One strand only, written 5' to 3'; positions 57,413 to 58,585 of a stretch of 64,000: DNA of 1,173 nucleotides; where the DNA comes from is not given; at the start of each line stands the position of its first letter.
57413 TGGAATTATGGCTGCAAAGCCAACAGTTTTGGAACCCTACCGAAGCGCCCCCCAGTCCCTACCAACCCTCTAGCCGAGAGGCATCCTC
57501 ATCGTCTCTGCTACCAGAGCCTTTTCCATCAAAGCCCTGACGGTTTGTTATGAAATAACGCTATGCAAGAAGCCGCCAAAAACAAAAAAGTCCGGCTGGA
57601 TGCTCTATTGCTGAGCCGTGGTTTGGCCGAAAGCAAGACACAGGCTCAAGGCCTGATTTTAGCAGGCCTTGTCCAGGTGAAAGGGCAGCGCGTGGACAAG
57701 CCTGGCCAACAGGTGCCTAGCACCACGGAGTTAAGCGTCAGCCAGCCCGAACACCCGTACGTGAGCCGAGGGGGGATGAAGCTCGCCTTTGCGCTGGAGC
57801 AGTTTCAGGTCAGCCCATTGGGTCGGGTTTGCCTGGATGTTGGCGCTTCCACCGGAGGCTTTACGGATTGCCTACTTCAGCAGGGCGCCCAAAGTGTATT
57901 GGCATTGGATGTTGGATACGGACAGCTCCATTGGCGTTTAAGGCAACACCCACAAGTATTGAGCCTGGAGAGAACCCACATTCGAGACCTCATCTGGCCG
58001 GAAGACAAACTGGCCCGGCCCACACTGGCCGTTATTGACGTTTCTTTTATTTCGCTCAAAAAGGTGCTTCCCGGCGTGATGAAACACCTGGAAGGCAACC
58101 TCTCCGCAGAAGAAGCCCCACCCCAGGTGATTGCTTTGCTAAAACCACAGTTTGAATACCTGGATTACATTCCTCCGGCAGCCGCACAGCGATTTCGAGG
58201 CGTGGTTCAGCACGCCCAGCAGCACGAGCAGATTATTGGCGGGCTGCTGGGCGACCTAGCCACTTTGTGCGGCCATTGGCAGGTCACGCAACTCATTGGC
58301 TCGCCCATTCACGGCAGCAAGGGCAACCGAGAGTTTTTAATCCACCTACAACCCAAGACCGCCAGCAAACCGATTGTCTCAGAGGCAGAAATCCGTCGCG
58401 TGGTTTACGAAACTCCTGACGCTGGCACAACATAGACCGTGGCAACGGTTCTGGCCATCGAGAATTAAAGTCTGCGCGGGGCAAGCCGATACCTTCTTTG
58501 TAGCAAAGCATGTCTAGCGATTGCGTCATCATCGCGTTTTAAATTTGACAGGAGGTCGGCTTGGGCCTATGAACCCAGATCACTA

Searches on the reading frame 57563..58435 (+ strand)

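Call 28: search_protein_families(library=pfam, proteins=[window:57563-58435:+], max_evalue=0.01)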
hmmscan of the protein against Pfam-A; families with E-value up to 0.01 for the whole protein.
window:57563-58435:+ (290 aa): 3 families
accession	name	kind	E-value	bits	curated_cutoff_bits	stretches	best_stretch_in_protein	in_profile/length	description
PF01728.25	FtsJ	-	1.5e-30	106.9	24.1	1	66-262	1-179/181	FtsJ-like methyltransferase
PF01479.30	S4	-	2.7e-10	40.2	22.8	1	10-53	1-44/48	S4 domain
PF22421.1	SYY_C-terminal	-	0.0024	18.2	27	1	6-54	15-63/83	Tyrosine--tRNA ligase SYY-like C-terminal domain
